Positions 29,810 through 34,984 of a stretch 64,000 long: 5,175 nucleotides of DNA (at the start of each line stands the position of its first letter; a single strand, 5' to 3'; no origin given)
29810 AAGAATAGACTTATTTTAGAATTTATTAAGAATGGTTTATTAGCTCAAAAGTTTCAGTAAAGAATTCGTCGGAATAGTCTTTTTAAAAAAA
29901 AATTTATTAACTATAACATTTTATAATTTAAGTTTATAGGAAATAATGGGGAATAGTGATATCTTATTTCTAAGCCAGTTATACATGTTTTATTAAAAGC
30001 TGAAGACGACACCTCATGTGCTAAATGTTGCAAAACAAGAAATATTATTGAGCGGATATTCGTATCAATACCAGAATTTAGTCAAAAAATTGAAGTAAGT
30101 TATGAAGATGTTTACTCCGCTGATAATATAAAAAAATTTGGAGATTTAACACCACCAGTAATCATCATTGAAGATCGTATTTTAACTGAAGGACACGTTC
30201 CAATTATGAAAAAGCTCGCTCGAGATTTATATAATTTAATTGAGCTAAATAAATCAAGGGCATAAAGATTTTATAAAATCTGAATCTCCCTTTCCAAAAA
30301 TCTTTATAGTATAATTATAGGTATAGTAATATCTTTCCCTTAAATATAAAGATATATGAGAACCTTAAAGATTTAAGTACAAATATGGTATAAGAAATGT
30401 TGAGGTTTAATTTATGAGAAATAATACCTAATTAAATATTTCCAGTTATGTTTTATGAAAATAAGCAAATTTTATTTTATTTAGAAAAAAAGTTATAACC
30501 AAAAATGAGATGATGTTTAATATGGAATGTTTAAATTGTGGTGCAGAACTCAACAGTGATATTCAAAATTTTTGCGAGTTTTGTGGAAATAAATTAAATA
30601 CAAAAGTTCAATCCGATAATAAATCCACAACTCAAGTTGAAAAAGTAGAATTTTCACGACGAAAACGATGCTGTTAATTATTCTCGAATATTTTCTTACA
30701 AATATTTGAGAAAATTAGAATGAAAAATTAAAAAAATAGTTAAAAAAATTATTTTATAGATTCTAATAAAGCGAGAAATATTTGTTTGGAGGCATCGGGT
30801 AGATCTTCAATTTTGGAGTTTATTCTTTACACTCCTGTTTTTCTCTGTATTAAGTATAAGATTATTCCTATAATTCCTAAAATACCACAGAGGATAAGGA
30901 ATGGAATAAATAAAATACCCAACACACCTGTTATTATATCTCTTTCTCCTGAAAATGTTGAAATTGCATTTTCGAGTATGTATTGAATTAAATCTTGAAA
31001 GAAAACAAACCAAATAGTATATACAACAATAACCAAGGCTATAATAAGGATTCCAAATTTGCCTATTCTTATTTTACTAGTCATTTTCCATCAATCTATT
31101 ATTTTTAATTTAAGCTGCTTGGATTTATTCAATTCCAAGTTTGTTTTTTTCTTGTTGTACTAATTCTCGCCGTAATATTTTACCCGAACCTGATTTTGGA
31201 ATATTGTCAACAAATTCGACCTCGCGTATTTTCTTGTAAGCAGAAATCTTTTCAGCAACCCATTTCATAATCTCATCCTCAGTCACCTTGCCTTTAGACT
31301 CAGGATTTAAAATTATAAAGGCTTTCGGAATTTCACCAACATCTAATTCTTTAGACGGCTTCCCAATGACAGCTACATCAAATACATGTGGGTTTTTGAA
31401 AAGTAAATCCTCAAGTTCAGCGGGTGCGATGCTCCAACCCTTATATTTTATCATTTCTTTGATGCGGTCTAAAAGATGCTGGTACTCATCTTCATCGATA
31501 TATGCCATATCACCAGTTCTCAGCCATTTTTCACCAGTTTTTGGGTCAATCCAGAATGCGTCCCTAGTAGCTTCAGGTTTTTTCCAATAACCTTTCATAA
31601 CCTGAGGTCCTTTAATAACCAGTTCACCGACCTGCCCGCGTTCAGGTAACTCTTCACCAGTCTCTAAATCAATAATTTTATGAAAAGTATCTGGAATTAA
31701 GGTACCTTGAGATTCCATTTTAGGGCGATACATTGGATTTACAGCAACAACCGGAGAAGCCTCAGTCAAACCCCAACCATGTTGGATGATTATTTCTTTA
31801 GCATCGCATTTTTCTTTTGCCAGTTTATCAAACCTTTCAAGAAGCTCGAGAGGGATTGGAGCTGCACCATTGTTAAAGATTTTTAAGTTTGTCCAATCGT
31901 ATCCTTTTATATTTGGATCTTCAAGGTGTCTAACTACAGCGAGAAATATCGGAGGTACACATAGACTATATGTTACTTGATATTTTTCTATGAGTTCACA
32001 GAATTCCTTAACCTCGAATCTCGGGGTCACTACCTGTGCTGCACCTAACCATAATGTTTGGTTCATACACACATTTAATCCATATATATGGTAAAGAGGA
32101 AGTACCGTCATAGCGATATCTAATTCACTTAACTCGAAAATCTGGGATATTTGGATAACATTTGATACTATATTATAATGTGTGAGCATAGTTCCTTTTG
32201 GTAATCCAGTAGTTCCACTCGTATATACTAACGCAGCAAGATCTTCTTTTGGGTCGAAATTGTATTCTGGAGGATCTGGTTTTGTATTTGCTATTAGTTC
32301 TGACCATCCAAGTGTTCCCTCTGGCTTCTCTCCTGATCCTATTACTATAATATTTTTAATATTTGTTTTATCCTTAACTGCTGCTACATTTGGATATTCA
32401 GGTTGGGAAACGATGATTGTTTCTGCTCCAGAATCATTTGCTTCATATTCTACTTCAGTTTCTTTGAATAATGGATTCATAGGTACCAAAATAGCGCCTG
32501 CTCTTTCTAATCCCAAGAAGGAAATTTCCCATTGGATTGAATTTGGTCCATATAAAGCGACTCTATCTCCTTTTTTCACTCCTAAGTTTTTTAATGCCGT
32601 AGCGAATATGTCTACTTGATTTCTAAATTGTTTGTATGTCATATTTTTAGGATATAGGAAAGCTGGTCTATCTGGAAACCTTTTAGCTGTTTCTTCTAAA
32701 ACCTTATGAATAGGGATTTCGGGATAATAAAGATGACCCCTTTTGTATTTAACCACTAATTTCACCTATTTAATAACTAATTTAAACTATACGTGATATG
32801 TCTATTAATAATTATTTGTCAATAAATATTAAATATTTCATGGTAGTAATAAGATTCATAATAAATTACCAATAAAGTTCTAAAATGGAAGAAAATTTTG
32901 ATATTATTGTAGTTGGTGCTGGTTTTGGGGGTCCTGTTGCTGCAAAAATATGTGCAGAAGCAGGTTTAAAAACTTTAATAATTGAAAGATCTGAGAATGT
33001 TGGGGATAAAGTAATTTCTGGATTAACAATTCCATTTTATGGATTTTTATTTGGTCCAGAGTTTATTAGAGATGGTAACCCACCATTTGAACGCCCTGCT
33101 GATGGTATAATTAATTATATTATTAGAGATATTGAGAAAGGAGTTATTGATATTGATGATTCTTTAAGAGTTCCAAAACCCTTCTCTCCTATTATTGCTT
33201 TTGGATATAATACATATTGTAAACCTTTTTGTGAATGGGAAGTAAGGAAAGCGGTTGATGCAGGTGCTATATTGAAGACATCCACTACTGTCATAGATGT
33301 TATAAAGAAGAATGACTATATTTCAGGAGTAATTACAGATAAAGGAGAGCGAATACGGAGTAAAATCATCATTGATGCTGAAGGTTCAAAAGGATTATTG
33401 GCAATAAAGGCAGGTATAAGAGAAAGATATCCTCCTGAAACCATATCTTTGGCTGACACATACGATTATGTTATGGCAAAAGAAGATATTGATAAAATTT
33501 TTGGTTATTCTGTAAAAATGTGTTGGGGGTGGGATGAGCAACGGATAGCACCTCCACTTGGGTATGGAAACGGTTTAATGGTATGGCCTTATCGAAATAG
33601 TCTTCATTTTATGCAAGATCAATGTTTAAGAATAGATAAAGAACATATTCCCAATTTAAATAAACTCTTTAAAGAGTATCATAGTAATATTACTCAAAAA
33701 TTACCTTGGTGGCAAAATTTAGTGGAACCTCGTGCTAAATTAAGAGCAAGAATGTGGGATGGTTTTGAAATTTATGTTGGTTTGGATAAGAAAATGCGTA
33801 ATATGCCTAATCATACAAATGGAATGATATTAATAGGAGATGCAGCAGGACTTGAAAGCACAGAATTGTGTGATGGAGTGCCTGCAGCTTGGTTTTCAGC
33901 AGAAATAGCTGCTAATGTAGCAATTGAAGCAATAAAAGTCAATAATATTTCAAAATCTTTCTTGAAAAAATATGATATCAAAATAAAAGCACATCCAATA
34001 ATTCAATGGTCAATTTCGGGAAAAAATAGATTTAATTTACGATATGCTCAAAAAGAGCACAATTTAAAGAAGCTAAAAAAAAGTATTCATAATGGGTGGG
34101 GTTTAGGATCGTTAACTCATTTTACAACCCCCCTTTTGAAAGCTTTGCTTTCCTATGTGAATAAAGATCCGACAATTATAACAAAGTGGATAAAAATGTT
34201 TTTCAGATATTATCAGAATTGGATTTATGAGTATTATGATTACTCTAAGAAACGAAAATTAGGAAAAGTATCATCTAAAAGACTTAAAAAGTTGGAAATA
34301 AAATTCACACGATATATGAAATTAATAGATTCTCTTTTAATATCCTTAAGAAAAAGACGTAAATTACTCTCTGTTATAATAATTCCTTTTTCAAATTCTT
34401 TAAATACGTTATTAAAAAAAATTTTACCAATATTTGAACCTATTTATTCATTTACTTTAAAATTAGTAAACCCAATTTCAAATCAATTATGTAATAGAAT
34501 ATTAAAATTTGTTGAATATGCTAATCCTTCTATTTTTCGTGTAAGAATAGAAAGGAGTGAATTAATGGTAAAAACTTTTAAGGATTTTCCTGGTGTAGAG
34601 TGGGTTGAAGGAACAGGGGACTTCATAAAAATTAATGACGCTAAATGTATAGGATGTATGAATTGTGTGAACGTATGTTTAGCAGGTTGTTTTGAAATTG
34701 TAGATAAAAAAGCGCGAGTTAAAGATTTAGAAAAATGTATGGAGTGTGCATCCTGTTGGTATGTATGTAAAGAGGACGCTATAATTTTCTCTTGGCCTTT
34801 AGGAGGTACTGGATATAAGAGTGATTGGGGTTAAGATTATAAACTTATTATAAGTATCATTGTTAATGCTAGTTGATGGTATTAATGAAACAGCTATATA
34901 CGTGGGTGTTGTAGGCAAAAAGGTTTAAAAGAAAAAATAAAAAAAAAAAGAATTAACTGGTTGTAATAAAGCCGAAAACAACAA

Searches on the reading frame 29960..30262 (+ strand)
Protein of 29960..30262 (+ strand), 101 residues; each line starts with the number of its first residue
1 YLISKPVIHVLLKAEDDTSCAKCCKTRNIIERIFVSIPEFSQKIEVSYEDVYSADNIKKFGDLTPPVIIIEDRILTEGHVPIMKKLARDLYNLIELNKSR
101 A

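Call 37: search_protein_families(library=pfam, proteins=[window:29960-30262:+], max_evalue=0.1)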
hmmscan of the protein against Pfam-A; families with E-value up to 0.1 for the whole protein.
seq(101 aa): 2 families
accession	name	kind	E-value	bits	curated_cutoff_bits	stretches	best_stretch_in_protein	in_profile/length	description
PF13192.12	Thioredoxin_3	-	6.5e-05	23.3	24.8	1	17-86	7-71/76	Thioredoxin domain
PF03867.19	FTZ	-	0.042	13.9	25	1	21-66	167-213/269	Fushi tarazu (FTZ), N-terminal region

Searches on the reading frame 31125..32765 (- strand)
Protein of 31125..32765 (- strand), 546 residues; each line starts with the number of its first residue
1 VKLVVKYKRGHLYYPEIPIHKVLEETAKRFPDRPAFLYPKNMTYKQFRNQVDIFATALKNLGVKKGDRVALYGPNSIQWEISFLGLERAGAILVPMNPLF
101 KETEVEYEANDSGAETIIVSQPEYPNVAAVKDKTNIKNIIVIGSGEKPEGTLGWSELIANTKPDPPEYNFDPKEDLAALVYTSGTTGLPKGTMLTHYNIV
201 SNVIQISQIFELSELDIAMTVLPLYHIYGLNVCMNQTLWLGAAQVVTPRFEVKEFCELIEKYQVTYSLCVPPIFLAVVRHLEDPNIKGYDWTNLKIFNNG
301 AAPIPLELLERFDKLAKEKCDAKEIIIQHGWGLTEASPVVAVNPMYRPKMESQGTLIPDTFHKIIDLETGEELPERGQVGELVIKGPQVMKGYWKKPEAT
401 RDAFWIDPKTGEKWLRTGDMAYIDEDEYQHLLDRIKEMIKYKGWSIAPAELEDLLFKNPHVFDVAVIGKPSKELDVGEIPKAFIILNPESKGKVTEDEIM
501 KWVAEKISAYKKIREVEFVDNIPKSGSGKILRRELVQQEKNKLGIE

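Call 8: search_protein_families(library=pfam, proteins=[window:31125-32765:-], max_evalue=0.01)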
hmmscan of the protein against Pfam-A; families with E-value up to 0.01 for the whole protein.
window:31125-32765:- (546 aa): 2 families
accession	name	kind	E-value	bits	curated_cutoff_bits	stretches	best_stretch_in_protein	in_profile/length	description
PF00501.34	AMP-binding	-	2.6e-93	313.3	29.9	1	23-394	1-384/384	AMP-binding enzyme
PF13193.12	AMP-binding_C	-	5.7e-17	62.9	24.5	1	450-529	1-76/76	AMP-binding enzyme C-terminal domain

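Call 24: find_related_loci(query=window:31125-32765:-, collection=genome_contigs, flank=10000)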
Query window:31125-32765:- (546 aa) in genome_contigs; peptide patterns used: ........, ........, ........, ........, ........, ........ (x = any residue, [..] = any of these).
81 stretches matched a pattern; 65 encode a relative of the query (tblastn E <= 1e-3); 64 distinct loci.
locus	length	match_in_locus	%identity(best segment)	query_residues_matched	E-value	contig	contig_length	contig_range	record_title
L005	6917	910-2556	88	1-546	0e+0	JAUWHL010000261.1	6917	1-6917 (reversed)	MAG: Promethearchaeota archaeon isolate CSMAG_2267 CSMAG_2267_k141_977189_length_6917_cov_6.0000, whole genome shotgun s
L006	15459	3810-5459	85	1-546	0e+0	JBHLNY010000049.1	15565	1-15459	MAG: Promethearchaeota archaeon isolate DZ2S.398 DZ2S.398@12152, whole genome shotgun sequence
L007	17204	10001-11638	87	1-543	0e+0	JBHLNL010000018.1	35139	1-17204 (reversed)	MAG: Promethearchaeota archaeon isolate DZ2S.275 DZ2S.275@3300, whole genome shotgun sequence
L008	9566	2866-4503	86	1-545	0e+0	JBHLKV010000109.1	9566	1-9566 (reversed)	MAG: Candidatus Hodarchaeota archaeon isolate DZ1M.223 DZ1M.223@31191, whole genome shotgun sequence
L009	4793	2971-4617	86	1-546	0e+0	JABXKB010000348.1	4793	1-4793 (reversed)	MAG: Promethearchaeota archaeon isolate Hel_238_bin13 contig-145_52847, whole genome shotgun sequence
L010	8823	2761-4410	85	3-546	0e+0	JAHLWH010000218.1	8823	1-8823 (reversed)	MAG: Promethearchaeota archaeon isolate 6H3_1 k141_79866, whole genome shotgun sequence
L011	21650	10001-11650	85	3-546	0e+0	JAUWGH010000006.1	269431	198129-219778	MAG: Promethearchaeota archaeon isolate CSMAG_2237 CSMAG_2237_k141_1882810_length_269431_cov_71.0000, whole genome shotg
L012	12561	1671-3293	85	9-546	0e+0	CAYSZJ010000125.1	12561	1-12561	MAG TPA_asm: uncultured archaeon isolate SRP239594_co1_24 genome assembly, contig: NODE_2518_length_12561_cov_33.178714,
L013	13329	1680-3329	85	3-546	0e+0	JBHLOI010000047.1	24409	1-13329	MAG: Promethearchaeota archaeon isolate DZ3M.320 DZ3M.320@6075, whole genome shotgun sequence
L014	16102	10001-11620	85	9-544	0e+0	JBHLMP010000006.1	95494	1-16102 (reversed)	MAG: Promethearchaeota archaeon isolate DZ2M.348 DZ2M.348@476, whole genome shotgun sequence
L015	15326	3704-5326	85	9-546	0e+0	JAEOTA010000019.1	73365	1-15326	MAG: Promethearchaeota archaeon isolate YT1_007 k127_15246968, whole genome shotgun sequence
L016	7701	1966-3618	83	1-545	0e+0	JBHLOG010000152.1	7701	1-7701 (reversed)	MAG: Promethearchaeota archaeon isolate DZ3M.289 DZ3M.289@36442, whole genome shotgun sequence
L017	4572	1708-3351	83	4-545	0e+0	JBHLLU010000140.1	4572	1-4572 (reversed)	MAG: Promethearchaeota archaeon isolate DZ1S.191 DZ1S.191@76347, whole genome shotgun sequence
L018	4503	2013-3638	83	1-539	0e+0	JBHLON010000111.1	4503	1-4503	MAG: Promethearchaeota archaeon isolate DZ3M.354 DZ3M.354@87418, whole genome shotgun sequence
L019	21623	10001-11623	85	9-546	0e+0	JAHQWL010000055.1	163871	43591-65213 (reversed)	MAG: Promethearchaeia archaeon isolate ABR06 NODE_26_length_163871_cov_17, whole genome shotgun sequence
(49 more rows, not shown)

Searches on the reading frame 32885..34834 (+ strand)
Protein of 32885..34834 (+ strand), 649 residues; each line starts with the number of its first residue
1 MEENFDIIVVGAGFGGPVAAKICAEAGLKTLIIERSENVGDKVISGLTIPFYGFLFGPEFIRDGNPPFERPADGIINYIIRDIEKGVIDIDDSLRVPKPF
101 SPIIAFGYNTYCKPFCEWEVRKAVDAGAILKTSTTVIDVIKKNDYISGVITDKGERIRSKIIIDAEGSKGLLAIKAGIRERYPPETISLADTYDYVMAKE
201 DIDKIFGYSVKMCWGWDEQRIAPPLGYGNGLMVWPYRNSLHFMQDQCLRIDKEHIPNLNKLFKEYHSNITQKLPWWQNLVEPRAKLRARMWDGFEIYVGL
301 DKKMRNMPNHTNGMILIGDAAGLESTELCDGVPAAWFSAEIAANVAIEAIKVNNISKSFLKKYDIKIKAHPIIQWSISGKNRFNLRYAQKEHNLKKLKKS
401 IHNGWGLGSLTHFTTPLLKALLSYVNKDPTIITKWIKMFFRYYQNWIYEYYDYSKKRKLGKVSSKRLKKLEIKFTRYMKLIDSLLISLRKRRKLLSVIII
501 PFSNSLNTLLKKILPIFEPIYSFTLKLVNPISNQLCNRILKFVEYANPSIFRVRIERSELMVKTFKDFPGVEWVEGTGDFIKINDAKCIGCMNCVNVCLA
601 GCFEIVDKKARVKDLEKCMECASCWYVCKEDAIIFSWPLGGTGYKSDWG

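Call 8: search_protein_families(library=pfam, proteins=[window:32885-34834:+], max_evalue=0.01)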
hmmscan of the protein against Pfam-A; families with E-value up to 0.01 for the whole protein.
window:32885-34834:+ (649 aa): 17 families
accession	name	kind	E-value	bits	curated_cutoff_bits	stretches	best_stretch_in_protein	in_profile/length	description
PF12831.13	FAD_oxidored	-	1e-12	48.5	27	1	6-218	1-199/416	FAD dependent oxidoreductase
PF00037.32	Fer4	-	5e-07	29.7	21.1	2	581-598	1-18/24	4Fe-4S binding domain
PF13237.11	Fer4_10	-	1.6e-05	25.2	25.5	1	581-628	2-52/53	4Fe-4S dicluster domain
PF12838.12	Fer4_7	-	2.6e-05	25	27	1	587-632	1-52/52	4Fe-4S dicluster domain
PF01266.30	DAO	-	3.9e-05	23.8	27.9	0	113-169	149-205/353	FAD dependent oxidoreductase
PF13187.11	Fer4_9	-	8.4e-05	23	27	1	587-633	1-52/52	4Fe-4S dicluster domain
PF01494.25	FAD_binding_3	-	8.4e-05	22.4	22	0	6-37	3-34/349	FAD binding domain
PF03486.20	HI0933_like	-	9e-05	22.5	50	1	6-44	2-40/244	HI0933-like protein Rossmann domain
PF13450.12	NAD_binding_8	-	0.00014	22.5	21.9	1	9-40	1-32/68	NAD(P)-binding Rossmann-like domain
PF01134.28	GIDA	-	0.00014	21.5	22.1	0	6-38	1-34/391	Glucose inhibited division protein A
PF14697.11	Fer4_21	-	0.00022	21.7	35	1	582-633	2-57/59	4Fe-4S dicluster domain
PF12797.12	Fer4_2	-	0.0003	21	24.5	0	581-598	3-20/22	4Fe-4S binding domain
PF01946.23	Thi4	-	0.00032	20.5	26.2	1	5-41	18-55/235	Thi4 family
PF00890.30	FAD_binding_2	-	0.00035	20.3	20.4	1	6-40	1-35/414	FAD binding domain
PF12837.12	Fer4_6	-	0.00037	20.8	25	1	580-602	1-23/24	4Fe-4S binding domain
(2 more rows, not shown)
